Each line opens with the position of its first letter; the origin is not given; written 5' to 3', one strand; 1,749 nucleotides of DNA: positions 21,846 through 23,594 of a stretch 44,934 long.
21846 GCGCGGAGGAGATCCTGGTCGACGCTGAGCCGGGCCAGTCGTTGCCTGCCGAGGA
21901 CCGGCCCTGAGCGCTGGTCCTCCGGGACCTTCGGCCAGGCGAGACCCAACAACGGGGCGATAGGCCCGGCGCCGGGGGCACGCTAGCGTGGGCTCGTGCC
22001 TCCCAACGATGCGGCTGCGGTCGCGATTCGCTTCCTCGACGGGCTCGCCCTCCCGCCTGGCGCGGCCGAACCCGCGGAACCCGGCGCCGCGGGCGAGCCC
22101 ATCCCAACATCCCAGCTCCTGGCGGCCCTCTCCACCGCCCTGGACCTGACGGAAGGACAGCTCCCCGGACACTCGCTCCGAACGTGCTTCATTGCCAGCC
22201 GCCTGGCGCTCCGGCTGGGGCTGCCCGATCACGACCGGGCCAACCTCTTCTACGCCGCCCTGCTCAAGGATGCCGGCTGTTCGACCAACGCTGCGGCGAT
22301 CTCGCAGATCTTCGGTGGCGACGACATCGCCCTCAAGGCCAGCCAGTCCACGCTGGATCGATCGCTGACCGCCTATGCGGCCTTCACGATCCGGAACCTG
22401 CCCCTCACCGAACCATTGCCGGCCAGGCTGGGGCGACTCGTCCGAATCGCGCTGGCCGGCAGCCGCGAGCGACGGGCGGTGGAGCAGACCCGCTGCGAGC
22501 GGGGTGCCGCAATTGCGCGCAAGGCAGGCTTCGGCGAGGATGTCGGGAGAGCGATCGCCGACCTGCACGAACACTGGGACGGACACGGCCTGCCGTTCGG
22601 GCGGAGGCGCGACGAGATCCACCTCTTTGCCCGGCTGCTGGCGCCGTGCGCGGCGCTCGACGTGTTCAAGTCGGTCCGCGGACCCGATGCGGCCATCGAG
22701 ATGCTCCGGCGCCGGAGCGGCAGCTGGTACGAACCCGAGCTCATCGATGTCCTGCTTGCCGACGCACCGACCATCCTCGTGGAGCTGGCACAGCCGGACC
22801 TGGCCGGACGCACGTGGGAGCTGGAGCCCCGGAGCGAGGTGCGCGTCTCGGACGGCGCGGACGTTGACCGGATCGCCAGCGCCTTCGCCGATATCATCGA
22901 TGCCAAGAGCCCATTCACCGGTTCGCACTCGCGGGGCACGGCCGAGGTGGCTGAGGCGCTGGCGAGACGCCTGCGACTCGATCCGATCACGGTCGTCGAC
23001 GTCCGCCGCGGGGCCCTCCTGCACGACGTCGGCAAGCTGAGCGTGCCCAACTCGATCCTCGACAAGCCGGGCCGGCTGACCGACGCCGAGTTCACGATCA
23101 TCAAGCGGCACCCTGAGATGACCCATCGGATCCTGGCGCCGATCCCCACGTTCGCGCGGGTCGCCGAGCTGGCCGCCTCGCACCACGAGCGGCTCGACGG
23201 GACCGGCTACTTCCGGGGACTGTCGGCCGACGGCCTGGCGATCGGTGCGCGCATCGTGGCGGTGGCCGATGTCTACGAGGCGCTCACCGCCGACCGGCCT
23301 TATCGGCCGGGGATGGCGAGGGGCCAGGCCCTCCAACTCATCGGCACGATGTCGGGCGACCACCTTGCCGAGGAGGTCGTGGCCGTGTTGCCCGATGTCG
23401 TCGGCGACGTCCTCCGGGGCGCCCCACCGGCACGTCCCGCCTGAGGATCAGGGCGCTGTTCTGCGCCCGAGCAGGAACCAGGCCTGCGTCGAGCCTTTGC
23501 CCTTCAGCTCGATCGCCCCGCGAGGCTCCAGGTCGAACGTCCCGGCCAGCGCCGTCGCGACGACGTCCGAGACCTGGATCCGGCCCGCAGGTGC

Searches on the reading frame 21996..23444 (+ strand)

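Call 48: search_protein_families(library=pfam, proteins=[window:21996-23444:+], max_evalue=0.00001)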
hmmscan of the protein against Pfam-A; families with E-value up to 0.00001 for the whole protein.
window:21996-23444:+ (482 aa): 3 families
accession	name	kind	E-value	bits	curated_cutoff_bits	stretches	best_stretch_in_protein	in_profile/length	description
PF13487.12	HD_5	-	1.5e-57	194.5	27.2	2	297-457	3-166/170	HD domain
PF01966.28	HD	-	4.7e-24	85.4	22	1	309-429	2-115/116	HD domain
PF08668.18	HDOD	-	2.8e-07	30.6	22.9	0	310-358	97-143/196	HDOD domain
